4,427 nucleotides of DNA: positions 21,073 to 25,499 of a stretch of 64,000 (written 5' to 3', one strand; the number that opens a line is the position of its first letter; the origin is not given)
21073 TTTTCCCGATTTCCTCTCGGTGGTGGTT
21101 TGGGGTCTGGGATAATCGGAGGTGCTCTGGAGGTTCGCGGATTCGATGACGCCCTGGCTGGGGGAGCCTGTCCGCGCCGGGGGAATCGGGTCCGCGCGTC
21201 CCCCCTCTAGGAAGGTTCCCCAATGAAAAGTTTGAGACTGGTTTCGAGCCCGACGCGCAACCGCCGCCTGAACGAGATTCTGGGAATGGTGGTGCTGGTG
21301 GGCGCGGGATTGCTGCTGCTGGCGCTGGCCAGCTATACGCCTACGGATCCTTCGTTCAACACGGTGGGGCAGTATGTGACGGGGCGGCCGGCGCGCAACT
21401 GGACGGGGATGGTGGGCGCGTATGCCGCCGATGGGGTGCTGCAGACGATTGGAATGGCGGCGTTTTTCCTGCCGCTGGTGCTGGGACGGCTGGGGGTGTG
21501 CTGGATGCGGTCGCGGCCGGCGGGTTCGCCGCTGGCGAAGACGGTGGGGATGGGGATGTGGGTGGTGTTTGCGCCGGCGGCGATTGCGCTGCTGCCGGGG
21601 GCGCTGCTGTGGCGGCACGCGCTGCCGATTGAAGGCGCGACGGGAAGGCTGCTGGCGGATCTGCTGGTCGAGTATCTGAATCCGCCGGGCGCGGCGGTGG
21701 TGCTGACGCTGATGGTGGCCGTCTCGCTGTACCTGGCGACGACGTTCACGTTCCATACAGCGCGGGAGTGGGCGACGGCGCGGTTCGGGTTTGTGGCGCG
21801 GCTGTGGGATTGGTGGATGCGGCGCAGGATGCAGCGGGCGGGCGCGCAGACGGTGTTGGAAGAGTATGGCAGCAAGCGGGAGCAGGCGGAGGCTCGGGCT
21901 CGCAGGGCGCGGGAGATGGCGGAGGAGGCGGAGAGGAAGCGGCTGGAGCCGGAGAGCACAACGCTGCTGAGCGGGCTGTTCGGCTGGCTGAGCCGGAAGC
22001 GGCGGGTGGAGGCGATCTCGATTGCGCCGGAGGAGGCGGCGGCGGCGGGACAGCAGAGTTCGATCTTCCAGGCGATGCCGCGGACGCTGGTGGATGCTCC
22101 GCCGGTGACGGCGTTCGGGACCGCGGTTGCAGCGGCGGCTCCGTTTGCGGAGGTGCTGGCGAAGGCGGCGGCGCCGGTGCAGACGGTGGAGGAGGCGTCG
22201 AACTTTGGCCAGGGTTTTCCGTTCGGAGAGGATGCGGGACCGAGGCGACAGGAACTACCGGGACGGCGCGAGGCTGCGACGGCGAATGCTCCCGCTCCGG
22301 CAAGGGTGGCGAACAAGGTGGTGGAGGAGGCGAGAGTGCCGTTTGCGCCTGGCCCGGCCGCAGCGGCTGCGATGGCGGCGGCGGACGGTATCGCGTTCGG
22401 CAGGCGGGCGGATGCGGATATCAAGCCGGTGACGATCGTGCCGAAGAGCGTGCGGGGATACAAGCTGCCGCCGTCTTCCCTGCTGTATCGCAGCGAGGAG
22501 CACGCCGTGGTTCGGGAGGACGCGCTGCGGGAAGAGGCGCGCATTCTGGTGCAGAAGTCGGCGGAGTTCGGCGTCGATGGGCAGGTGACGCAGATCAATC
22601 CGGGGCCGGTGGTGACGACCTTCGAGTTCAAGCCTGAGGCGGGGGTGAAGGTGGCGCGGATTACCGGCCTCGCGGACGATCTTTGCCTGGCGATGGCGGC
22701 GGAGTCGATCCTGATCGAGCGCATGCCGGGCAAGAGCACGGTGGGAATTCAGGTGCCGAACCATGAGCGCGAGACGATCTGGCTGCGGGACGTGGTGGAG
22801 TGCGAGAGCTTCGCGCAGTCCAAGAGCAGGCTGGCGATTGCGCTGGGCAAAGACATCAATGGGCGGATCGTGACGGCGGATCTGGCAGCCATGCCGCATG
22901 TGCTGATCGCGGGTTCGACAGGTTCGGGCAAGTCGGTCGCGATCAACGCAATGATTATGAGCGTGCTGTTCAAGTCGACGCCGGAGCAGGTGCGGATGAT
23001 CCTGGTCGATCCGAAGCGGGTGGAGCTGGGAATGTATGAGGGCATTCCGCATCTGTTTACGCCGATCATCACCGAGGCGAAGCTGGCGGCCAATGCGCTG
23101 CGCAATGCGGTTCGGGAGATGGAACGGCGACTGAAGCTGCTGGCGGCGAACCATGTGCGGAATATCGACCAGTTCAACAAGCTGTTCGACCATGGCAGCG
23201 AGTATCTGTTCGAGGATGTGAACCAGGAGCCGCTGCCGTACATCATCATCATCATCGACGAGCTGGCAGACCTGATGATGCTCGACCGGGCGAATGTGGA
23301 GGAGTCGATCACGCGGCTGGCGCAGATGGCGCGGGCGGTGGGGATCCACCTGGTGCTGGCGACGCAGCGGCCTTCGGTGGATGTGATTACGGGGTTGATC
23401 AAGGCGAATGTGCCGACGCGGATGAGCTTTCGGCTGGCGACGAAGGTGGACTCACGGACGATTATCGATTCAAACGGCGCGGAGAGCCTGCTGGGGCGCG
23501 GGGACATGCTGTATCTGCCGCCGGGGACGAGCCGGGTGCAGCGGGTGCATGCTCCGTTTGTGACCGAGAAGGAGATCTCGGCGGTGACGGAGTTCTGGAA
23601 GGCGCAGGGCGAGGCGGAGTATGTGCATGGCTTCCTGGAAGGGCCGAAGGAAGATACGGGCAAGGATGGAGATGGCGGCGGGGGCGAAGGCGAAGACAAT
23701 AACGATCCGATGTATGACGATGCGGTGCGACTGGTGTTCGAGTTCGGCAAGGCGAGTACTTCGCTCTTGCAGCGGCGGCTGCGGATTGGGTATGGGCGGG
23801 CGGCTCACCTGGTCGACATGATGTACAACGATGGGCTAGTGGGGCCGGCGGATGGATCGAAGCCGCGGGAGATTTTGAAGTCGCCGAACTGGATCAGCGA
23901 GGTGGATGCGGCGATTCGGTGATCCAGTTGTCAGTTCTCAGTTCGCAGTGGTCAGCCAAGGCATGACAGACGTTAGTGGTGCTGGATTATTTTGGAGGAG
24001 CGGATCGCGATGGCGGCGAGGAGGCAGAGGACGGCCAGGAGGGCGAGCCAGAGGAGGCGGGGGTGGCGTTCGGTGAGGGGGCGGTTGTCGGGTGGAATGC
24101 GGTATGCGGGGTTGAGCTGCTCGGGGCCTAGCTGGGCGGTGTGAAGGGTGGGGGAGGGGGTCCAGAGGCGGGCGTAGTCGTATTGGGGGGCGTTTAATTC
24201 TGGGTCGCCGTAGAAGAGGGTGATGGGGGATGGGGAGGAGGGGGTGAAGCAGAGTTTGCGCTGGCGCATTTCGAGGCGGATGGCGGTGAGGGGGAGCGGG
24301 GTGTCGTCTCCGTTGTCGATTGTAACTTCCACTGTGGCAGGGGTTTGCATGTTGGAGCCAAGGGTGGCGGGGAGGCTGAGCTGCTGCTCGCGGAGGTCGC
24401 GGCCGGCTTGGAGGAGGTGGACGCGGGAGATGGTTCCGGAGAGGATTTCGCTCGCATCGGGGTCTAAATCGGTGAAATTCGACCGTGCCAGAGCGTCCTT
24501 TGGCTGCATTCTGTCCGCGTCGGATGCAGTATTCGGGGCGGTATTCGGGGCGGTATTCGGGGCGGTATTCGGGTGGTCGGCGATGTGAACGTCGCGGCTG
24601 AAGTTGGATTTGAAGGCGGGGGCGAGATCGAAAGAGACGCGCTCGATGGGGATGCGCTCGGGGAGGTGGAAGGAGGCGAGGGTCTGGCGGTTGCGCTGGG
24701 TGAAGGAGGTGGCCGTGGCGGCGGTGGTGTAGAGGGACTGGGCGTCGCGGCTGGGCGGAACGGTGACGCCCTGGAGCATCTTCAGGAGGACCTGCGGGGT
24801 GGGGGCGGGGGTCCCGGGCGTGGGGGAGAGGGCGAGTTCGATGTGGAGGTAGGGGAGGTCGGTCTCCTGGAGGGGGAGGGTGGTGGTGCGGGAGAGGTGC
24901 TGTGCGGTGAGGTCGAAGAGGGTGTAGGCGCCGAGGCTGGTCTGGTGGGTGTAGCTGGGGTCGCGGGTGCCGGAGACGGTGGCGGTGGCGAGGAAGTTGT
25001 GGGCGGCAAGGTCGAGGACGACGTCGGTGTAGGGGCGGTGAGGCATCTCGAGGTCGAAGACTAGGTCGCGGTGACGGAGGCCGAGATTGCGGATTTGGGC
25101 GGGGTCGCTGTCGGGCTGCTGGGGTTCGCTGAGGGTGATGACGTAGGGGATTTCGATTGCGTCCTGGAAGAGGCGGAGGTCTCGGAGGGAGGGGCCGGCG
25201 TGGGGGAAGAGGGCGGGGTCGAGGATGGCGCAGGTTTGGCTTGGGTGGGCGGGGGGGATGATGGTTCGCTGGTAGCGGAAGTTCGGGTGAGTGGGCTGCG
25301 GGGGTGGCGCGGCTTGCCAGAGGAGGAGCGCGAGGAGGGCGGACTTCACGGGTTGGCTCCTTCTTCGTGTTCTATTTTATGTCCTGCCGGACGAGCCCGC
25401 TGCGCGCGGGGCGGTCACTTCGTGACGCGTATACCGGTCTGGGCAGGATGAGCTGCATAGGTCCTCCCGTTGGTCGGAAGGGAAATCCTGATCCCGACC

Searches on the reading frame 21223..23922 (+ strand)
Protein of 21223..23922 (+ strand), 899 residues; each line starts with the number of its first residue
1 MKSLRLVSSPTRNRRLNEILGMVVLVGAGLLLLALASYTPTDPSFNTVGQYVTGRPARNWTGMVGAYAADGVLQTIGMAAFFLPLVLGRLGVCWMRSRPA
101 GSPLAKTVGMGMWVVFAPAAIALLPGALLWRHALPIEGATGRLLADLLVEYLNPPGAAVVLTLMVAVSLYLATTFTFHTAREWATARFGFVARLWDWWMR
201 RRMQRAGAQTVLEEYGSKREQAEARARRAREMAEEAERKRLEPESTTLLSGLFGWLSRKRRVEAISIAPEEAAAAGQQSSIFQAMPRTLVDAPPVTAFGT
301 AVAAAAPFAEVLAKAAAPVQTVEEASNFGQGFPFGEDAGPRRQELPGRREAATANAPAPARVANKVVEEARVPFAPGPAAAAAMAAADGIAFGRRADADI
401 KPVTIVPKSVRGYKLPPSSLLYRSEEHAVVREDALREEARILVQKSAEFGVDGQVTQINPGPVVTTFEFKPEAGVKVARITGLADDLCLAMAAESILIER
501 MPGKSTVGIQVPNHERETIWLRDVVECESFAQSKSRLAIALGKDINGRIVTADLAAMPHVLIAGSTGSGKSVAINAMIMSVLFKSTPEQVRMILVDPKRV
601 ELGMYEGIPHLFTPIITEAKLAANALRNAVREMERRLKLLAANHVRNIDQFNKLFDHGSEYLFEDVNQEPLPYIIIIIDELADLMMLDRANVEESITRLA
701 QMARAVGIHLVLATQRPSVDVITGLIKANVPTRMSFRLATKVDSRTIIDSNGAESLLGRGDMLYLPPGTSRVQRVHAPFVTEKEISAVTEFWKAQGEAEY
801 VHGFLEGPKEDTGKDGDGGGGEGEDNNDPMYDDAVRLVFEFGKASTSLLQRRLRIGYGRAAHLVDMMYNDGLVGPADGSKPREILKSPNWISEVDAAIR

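Call 11: search_protein_families(library=pfam, proteins=[window:21223-23922:+])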
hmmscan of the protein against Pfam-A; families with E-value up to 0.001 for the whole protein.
window:21223-23922:+ (899 aa): 6 families
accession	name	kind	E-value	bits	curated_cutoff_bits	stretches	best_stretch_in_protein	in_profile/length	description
PF01580.24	FtsK_SpoIIIE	-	1.3e-65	221.4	24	1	521-719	2-221/221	FtsK/SpoIIIE family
PF13491.11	FtsK_4TM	-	3.2e-36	125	23.1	1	13-184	1-170/171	4TM region of DNA translocase FtsK/SpoIIIE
PF17854.6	FtsK_alpha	-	2e-28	99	22.9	1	415-513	1-101/101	FtsK alpha domain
PF09397.16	FtsK_gamma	-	2.4e-26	91.7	30.6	1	826-885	2-61/63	Ftsk gamma domain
PF12846.13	AAA_10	-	0.00026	20.6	27.5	0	557-600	21-60/362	AAA-like domain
PF01935.23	DUF87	-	0.00046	20.8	23.2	0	558-599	24-62/220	Helicase HerA, central domain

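Call 12: find_encoding_contigs(protein=window:21223-23922:+, flank=10000, max_places=6)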
Protein window:21223-23922:+ (899 aa): no gene with exactly this product is on record in the collection.

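Call 13: find_homologous_proteins(query=window:21223-23922:+, max_evalue=1e-50)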
Query window:21223-23922:+ (899 aa): 7285 proteins with E <= 1e-50 among 8000 candidates; the best 120 are listed.
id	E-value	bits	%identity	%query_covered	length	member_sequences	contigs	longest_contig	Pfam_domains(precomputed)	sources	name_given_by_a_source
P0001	0.0e+0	1967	99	100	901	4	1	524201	PF17854.7,PF13491.12,PF01580.25,PF09397.17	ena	-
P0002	0.0e+0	1749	89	100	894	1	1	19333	PF17854.7,PF13491.12,PF01580.25,PF09397.17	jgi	jgi:DNA segregation ATPase FtsK/SpoIIIE, S-DNA-T family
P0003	0.0e+0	1737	88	100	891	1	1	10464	PF17854.7,PF13491.12,PF01580.25,PF09397.17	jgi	jgi:S-DNA-T family DNA segregation ATPase FtsK/SpoIIIE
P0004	0.0e+0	1733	88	100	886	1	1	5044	PF17854.7,PF13491.12,PF01580.25,PF09397.17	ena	-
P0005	0.0e+0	1726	88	100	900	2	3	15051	PF17854.7,PF13491.12,PF01580.25,PF09397.17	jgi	jgi:S-DNA-T family DNA segregation ATPase FtsK/SpoIIIE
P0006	0.0e+0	1721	87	100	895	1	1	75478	PF17854.7,PF13491.12,PF01580.25,PF09397.17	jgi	jgi:DNA segregation ATPase FtsK/SpoIIIE, S-DNA-T family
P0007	0.0e+0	1721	87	100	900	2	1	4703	PF17854.7,PF13491.12,PF01580.25,PF09397.17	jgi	jgi:S-DNA-T family DNA segregation ATPase FtsK/SpoIIIE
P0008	0.0e+0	1720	87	100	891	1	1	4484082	PF17854.7,PF13491.12,PF01580.25,PF09397.17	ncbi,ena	-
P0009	0.0e+0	1719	87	100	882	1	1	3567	PF17854.7,PF13491.12,PF01580.25,PF09397.17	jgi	jgi:DNA segregation ATPase FtsK/SpoIIIE, S-DNA-T family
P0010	0.0e+0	1719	87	100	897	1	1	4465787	PF17854.7,PF13491.12,PF01580.25,PF09397.17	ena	-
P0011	0.0e+0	1718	87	100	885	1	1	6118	PF17854.7,PF13491.12,PF01580.25,PF09397.17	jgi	jgi:DNA segregation ATPase FtsK/SpoIIIE, S-DNA-T family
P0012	0.0e+0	1717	87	100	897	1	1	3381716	PF17854.7,PF13491.12,PF01580.25,PF09397.17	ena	-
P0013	0.0e+0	1713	86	100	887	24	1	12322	PF17854.7,PF13491.12,PF01580.25,PF09397.17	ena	-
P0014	0.0e+0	1713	87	100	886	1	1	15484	PF17854.7,PF13491.12,PF01580.25,PF09397.17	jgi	-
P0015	0.0e+0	1713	87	100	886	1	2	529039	PF17854.7,PF13491.12,PF01580.25,PF09397.17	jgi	jgi:S-DNA-T family DNA segregation ATPase FtsK/SpoIIIE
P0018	0.0e+0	1711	87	100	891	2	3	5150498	PF17854.7,PF13491.12,PF01580.25,PF09397.17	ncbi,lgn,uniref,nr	ncbi:DNA translocase FtsK [Tunturiibacter gelidoferens]|uniref:S-DNA-T family DNA segregation ATPase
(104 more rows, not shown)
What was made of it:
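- FtsK in the window is 99% identical to a protein on an ENA metagenome contig and 86-87% identical to Tunturiibacter species (call 13).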

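Call 15: find_encoding_contigs(protein=P0001, flank=10000, max_places=3)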
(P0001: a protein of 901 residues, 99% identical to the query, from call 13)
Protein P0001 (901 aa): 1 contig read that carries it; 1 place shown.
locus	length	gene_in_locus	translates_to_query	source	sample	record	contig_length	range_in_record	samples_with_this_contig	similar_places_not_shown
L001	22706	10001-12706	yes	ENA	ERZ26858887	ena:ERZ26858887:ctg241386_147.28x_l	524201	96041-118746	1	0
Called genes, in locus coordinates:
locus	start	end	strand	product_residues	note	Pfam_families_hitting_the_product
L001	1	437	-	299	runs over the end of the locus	-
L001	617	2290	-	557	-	PF03065:Glyco_hydro_57, PF09210:BE_C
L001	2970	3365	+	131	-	-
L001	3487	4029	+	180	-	-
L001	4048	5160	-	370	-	PF00733:Asn_synthase (weak), PF03054:tRNA_Me_trans, PF20259:tRNA_Me_trans_M, PF20258:tRNA_Me_trans_C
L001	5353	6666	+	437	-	PF03447:NAD_binding_3, PF00742:Homoserine_dh, PF01842:ACT (weak)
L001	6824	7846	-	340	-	PF00291:PALP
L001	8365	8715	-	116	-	PF07681:DoxX (weak), PF13564:DoxX_2 (weak)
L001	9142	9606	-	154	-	PF09537:DUF2383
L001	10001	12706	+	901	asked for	PF13491:FtsK_4TM, PF17854:FtsK_alpha, PF01580:FtsK_SpoIIIE, PF09397:FtsK_gamma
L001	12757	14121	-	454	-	-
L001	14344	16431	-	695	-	PF10101:DUF2339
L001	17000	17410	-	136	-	PF00903:Glyoxalase, PF22677:Ble-like_N (weak), PF12681:Glyoxalase_2 (weak)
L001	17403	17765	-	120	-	PF00903:Glyoxalase, PF22677:Ble-like_N (weak), PF18029:Glyoxalase_6 (weak)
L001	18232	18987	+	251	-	PF00072:Response_reg, PF01627:Hpt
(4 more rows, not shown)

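Call 16: find_encoding_contigs(protein=P0018, flank=10000, max_places=3)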
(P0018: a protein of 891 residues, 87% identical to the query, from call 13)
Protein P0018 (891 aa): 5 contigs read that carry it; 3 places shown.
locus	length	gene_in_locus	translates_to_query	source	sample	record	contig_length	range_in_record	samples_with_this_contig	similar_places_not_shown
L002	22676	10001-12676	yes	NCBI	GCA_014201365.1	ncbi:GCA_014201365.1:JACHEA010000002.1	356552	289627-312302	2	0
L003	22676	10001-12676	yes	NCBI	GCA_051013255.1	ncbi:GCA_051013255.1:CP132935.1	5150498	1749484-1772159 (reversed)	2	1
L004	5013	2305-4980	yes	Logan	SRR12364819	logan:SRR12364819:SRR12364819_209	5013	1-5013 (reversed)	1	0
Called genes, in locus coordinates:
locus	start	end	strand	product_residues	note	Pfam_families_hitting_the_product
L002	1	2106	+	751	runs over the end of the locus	PF01734:Patatin, PF01103:Omp85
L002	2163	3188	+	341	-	PF00291:PALP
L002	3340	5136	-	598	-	PF00654:Voltage_CLC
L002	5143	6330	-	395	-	PF24575:TPR_Slam (faint), PF23914:TPR_CcmH_CycH (faint), PF00515:TPR_1 (faint), PF07719:TPR_2 (faint), PF13181:TPR_8 (faint), PF13428:TPR_14 (faint), PF13432:TPR_16 (faint), PF14559:TPR_19 (weak)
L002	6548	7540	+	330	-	PF08239:SH3_3 (weak)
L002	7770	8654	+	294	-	PF02673:BacA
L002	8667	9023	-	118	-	PF07291:MauE (weak), PF07681:DoxX (weak), PF13564:DoxX_2 (weak)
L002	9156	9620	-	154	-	PF09537:DUF2383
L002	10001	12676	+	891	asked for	PF13491:FtsK_4TM, PF17854:FtsK_alpha, PF01580:FtsK_SpoIIIE, PF09397:FtsK_gamma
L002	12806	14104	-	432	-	PF13163:DUF3999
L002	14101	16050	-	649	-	PF10101:DUF2339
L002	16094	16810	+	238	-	PF00072:Response_reg, PF01627:Hpt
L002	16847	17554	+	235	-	PF00072:Response_reg, PF00196:GerE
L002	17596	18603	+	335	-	PF00070:Pyr_redox (faint), PF00890:FAD_binding_2 (weak), PF01134:GIDA (faint), PF01266:DAO (faint), PF07992:Pyr_redox_2, PF12831:FAD_oxidored (weak), PF13738:Pyr_redox_3, PF13434:Lys_Orn_oxgnase (weak), +3 more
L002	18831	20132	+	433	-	PF01266:DAO, PF01593:Amino_oxidase, PF13450:NAD_binding_8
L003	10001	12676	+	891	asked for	PF13491:FtsK_4TM, PF17854:FtsK_alpha, PF01580:FtsK_SpoIIIE, PF09397:FtsK_gamma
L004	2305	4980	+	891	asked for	PF13491:FtsK_4TM, PF17854:FtsK_alpha, PF01580:FtsK_SpoIIIE, PF09397:FtsK_gamma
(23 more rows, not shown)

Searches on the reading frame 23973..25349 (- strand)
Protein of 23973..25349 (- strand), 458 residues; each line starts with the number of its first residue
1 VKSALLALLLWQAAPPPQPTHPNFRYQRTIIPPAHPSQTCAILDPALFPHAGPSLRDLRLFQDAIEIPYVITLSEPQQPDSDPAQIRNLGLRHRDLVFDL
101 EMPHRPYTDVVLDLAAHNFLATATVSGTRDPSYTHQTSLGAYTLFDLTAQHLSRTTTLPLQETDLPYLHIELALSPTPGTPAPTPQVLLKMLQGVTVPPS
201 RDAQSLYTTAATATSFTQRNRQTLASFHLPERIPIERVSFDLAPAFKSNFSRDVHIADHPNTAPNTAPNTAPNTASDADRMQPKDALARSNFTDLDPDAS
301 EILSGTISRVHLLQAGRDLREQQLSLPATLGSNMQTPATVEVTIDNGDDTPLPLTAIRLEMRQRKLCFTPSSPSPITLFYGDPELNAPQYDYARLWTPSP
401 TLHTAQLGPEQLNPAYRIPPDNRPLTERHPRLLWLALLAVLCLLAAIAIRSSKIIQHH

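Call 11: search_protein_families(library=pfam, proteins=[window:23973-25349:-])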
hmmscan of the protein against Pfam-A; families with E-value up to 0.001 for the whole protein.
window:23973-25349:- (458 aa): 1 family
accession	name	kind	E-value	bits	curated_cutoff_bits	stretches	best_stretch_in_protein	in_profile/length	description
PF13163.11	DUF3999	-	1e-07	32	30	1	96-450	116-423/424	Protein of unknown function (DUF3999)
